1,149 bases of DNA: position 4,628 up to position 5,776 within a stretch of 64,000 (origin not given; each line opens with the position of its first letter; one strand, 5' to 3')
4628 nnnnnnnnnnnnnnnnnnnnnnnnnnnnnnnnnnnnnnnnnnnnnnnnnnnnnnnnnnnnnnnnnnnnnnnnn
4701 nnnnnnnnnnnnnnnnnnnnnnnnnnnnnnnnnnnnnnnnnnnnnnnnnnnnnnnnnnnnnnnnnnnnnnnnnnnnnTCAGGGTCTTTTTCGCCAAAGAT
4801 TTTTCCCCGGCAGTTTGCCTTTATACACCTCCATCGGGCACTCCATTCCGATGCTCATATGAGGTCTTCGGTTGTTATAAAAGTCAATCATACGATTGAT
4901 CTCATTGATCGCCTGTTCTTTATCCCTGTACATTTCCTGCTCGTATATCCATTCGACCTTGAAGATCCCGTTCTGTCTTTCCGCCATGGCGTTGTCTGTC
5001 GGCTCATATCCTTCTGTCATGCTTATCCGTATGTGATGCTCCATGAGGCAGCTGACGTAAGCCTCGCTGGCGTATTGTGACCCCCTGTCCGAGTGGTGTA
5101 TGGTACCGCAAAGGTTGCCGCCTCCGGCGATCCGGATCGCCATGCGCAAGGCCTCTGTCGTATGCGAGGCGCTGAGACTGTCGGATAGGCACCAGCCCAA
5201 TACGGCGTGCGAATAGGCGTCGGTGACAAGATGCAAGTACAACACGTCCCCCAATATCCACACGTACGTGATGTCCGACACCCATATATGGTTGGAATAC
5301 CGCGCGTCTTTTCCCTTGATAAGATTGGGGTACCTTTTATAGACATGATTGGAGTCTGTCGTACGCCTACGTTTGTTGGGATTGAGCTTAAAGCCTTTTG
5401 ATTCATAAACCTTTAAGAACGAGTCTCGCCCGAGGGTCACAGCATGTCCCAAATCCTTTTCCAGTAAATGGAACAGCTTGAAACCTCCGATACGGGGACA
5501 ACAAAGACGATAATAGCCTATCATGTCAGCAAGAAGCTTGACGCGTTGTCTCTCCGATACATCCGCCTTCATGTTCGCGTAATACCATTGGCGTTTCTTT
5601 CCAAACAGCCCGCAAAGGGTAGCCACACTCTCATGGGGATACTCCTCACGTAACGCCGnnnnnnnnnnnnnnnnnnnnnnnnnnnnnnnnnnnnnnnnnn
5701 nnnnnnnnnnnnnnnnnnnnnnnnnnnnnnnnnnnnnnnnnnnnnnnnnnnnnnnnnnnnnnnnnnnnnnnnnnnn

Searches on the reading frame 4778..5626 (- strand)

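Call 19: search_protein_families(library=phrogs, proteins=[window:4778-5626:-], max_evalue=0.001)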
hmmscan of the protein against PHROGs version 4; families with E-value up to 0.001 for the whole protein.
window:4778-5626:- (282 aa): 8 families
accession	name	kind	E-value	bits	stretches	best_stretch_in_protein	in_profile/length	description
phrog_157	-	integration and excision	1e-54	187.6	1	3-270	220-486/580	transposase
phrog_956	-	integration and excision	6.1e-36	125.4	1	111-269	44-199/436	transposase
phrog_8463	-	integration and excision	8.1e-14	52.3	1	112-269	141-303/380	transposase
phrog_32279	-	unknown function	4e-10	41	1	129-207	1-76/90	-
phrog_29948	-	unknown function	4.3e-09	37.7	1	119-185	1-67/78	-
phrog_310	-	integration and excision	1.6e-08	34.9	1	129-269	301-462/696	transposase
phrog_9038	-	unknown function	8.5e-07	29.8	1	111-165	126-180/186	-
phrog_8347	-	unknown function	9.7e-07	29.8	1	107-163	35-91/95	-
